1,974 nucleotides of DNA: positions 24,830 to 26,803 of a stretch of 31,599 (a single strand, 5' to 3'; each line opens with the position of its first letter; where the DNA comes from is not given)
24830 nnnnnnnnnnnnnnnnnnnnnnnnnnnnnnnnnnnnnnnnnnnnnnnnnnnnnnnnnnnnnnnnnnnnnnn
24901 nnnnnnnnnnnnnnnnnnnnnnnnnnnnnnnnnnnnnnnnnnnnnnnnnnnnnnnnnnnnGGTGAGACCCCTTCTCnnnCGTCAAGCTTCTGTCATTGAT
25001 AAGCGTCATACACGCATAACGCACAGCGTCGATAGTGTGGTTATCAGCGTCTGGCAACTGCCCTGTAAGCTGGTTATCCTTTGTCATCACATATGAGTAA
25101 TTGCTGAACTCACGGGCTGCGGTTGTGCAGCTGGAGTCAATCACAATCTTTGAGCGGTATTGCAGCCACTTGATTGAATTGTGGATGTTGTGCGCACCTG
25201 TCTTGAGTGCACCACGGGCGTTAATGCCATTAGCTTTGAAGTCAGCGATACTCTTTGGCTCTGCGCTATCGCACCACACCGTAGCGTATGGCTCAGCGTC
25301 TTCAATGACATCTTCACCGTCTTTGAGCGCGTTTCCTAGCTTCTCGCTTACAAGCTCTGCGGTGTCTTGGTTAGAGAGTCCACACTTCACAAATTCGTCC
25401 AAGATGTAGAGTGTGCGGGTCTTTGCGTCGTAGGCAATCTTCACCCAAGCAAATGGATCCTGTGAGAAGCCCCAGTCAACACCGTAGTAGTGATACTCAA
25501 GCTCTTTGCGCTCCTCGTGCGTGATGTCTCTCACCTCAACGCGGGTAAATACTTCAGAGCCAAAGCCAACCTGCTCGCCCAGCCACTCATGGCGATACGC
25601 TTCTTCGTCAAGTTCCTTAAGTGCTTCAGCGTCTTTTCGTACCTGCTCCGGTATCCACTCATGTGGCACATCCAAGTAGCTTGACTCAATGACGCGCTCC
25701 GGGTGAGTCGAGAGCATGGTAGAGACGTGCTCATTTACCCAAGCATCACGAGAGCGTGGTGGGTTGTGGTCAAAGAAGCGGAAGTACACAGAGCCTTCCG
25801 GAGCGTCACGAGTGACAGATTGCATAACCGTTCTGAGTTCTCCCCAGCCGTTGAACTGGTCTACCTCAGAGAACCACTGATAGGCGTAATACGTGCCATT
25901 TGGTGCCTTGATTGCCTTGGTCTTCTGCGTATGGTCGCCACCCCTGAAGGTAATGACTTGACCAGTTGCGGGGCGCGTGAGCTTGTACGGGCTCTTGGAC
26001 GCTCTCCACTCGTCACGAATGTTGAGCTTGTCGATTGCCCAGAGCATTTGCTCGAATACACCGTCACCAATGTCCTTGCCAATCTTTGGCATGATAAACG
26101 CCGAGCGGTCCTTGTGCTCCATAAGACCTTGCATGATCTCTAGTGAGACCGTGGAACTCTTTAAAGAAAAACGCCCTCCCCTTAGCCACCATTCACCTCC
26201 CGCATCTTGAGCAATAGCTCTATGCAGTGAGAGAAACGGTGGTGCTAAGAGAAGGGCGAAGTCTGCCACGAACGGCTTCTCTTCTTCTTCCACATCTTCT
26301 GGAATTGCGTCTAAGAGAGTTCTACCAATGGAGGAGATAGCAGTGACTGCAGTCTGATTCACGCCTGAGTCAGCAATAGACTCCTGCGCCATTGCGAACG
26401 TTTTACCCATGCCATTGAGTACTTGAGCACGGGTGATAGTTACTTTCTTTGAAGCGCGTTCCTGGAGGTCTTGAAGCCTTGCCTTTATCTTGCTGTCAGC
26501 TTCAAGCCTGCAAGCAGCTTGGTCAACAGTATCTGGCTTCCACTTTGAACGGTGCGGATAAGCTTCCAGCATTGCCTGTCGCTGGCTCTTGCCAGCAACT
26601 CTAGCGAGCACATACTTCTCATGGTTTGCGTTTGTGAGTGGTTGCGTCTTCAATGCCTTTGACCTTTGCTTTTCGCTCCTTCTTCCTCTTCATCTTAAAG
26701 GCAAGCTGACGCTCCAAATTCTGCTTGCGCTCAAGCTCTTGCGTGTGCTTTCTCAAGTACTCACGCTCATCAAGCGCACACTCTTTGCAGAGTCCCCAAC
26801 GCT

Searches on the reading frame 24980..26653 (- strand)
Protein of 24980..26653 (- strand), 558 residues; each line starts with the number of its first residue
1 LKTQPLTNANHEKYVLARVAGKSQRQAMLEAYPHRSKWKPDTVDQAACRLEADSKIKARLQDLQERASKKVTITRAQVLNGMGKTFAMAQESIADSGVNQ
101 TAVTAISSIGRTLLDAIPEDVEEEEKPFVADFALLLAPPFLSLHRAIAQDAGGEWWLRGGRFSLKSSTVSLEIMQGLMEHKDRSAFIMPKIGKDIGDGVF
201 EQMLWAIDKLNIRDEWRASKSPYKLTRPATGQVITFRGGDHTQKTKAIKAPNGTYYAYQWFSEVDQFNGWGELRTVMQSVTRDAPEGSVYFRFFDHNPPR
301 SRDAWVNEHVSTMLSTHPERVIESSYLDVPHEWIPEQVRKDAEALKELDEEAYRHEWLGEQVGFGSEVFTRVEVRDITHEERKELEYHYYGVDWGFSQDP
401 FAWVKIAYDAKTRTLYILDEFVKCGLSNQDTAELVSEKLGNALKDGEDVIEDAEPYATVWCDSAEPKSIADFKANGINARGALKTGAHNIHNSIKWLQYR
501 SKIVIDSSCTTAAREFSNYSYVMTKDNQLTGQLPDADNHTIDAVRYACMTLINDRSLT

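Call 15: search_protein_families(library=phrogs, proteins=[window:24980-26653:-], max_evalue=0.001)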
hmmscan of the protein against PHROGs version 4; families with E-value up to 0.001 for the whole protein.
window:24980-26653:- (558 aa): 7 families
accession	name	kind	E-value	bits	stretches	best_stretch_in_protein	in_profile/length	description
phrog_5653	-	head and packaging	1.9e-33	116.9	1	368-551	10-180/199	terminase large subunit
phrog_3717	-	head and packaging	5e-32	112.5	1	157-410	28-274/277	terminase large subunit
phrog_6672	-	head and packaging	2.3e-21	76.9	1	412-555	4-133/145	terminase large subunit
phrog_18557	-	head and packaging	1.4e-16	61.4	1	484-553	5-75/88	terminase large subunit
phrog_1595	-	head and packaging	2.9e-10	41.5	1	10-105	7-102/164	terminase small subunit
phrog_10250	-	head and packaging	2.5e-09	38.2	1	378-553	36-217/228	terminase large subunit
phrog_51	-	head and packaging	1.1e-06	29.6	1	7-93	89-171/261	terminase small subunit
